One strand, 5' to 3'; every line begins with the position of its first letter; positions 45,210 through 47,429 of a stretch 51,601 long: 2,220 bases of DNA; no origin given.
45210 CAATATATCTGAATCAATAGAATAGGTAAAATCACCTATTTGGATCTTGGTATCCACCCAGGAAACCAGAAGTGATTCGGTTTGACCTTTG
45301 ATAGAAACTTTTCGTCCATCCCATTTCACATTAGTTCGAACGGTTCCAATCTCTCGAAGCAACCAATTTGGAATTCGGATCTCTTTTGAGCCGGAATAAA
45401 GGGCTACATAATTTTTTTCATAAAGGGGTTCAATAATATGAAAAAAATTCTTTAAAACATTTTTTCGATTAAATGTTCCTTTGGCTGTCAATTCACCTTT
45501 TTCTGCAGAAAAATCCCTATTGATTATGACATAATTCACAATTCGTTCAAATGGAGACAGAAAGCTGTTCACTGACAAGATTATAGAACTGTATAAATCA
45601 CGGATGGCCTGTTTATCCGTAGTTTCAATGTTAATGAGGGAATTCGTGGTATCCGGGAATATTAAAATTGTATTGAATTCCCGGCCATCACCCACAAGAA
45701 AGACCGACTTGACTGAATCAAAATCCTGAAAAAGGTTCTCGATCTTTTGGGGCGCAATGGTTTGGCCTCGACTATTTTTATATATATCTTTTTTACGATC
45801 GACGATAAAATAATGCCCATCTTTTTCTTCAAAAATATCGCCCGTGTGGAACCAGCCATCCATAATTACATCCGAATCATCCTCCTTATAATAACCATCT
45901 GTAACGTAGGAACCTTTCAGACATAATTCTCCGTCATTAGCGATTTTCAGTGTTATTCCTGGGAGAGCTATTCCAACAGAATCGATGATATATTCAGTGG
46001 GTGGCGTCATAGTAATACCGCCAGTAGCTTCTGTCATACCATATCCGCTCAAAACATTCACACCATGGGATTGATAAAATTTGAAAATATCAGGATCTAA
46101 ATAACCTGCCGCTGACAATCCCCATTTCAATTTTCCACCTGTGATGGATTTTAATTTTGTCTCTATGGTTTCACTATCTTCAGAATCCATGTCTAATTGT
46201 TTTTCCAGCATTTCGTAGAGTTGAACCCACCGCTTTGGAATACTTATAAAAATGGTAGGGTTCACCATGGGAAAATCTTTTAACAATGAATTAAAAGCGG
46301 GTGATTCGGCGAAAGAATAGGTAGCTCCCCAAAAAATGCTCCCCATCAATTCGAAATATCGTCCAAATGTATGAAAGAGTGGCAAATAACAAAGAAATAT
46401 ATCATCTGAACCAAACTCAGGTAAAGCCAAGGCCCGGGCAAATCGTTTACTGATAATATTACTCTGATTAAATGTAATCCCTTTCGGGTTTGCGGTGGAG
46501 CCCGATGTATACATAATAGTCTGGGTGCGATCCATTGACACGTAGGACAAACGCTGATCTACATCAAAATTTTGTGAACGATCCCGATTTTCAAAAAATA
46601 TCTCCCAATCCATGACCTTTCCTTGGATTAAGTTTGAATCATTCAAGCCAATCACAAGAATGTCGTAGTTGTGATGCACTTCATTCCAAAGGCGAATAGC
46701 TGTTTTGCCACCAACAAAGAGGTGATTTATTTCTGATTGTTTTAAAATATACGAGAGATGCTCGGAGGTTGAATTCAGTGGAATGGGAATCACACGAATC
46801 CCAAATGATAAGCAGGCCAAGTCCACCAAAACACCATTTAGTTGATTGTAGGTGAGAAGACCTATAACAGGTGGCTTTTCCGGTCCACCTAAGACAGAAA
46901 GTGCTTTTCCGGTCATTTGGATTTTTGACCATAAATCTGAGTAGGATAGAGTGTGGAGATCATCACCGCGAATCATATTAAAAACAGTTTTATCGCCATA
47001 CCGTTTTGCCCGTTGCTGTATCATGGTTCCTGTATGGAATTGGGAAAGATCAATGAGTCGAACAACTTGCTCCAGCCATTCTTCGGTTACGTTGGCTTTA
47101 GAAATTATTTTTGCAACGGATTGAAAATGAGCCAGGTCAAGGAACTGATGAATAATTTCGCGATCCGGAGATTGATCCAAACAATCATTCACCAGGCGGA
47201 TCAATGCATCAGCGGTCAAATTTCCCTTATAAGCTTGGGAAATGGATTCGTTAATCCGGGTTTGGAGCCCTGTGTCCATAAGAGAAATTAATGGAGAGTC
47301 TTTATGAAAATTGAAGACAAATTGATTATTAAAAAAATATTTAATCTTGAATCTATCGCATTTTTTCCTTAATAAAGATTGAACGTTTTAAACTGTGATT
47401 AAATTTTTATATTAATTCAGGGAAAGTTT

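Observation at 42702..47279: Giant 1525-aa acyl-AMP ligase ... GNAT fusion with an unassigned central region of about 770 aa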

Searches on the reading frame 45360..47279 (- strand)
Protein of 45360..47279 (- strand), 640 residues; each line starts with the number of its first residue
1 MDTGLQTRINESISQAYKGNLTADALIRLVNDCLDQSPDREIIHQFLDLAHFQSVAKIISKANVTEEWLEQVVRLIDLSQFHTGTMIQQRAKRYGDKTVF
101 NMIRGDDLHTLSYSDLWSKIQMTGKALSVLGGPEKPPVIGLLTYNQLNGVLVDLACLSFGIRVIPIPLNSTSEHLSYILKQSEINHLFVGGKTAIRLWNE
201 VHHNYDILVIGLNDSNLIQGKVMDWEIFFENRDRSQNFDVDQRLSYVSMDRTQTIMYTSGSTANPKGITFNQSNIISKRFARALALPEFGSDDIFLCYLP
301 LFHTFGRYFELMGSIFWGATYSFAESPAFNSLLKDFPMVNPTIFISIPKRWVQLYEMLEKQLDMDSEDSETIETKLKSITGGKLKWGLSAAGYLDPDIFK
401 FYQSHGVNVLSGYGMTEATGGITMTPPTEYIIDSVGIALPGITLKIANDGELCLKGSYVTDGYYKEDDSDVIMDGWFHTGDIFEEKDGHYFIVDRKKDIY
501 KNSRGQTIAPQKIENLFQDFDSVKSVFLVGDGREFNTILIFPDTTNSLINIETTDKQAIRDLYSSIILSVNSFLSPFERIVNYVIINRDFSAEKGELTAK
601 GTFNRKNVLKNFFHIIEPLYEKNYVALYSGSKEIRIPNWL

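Call 40: search_solved_structures(query=window:45360-47279:-, max_evalue=1e-10, show_alignments=2)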
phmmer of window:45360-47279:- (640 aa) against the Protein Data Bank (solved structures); distinct sequences matched with E-value up to 1e-10: 52.
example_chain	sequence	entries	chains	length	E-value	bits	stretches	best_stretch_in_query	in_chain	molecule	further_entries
5mso_A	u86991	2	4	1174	4.8e-29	104.2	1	247-621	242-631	Carboxylic acid reductase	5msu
5msp_A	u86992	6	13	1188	3.8e-27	97.9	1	250-622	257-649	Thioester reductase domain-containing protein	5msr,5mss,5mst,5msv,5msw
6oz1_A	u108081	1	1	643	7.2e-27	97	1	250-620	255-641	Oxidoreductase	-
5msc_A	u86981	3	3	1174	4e-24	87.9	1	252-620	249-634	Carboxylic acid reductase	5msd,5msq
6k4c_A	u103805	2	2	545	1e-22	83.2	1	107-524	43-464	Ancestral luciferase AncLamp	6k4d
7kyd_A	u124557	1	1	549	6.8e-21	77.2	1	411-535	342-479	Long-chain fatty-acyl-CoA synthetase CG6178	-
6qjz_A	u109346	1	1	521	3.4e-19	71.6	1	137-523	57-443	oxalyl CoA-synthetase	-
4m46_A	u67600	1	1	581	4.3e-19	71.3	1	251-518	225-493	Luciferase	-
5ie0_A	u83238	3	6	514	2.2e-18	68.9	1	111-521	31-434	Oxalate--CoA ligase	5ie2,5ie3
8wev_A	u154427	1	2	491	7.8e-18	67.1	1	247-530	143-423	Feruloyl-CoA Synthetase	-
8weu_A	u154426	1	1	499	8.2e-18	67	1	247-530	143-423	Fatty-acyl-CoA synthase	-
3qya_A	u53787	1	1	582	1.8e-17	65.9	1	251-518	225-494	Luciferase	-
5kyt_A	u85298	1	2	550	1.9e-17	65.8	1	249-521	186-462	Luciferin 4-monooxygenase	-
1ba3_A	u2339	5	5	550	2e-17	65.8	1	249-520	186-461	LUCIFERASE | Luciferin 4-monooxygenase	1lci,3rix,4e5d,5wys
3iep_A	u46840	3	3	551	2e-17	65.8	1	249-520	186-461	Luciferin 4-monooxygenase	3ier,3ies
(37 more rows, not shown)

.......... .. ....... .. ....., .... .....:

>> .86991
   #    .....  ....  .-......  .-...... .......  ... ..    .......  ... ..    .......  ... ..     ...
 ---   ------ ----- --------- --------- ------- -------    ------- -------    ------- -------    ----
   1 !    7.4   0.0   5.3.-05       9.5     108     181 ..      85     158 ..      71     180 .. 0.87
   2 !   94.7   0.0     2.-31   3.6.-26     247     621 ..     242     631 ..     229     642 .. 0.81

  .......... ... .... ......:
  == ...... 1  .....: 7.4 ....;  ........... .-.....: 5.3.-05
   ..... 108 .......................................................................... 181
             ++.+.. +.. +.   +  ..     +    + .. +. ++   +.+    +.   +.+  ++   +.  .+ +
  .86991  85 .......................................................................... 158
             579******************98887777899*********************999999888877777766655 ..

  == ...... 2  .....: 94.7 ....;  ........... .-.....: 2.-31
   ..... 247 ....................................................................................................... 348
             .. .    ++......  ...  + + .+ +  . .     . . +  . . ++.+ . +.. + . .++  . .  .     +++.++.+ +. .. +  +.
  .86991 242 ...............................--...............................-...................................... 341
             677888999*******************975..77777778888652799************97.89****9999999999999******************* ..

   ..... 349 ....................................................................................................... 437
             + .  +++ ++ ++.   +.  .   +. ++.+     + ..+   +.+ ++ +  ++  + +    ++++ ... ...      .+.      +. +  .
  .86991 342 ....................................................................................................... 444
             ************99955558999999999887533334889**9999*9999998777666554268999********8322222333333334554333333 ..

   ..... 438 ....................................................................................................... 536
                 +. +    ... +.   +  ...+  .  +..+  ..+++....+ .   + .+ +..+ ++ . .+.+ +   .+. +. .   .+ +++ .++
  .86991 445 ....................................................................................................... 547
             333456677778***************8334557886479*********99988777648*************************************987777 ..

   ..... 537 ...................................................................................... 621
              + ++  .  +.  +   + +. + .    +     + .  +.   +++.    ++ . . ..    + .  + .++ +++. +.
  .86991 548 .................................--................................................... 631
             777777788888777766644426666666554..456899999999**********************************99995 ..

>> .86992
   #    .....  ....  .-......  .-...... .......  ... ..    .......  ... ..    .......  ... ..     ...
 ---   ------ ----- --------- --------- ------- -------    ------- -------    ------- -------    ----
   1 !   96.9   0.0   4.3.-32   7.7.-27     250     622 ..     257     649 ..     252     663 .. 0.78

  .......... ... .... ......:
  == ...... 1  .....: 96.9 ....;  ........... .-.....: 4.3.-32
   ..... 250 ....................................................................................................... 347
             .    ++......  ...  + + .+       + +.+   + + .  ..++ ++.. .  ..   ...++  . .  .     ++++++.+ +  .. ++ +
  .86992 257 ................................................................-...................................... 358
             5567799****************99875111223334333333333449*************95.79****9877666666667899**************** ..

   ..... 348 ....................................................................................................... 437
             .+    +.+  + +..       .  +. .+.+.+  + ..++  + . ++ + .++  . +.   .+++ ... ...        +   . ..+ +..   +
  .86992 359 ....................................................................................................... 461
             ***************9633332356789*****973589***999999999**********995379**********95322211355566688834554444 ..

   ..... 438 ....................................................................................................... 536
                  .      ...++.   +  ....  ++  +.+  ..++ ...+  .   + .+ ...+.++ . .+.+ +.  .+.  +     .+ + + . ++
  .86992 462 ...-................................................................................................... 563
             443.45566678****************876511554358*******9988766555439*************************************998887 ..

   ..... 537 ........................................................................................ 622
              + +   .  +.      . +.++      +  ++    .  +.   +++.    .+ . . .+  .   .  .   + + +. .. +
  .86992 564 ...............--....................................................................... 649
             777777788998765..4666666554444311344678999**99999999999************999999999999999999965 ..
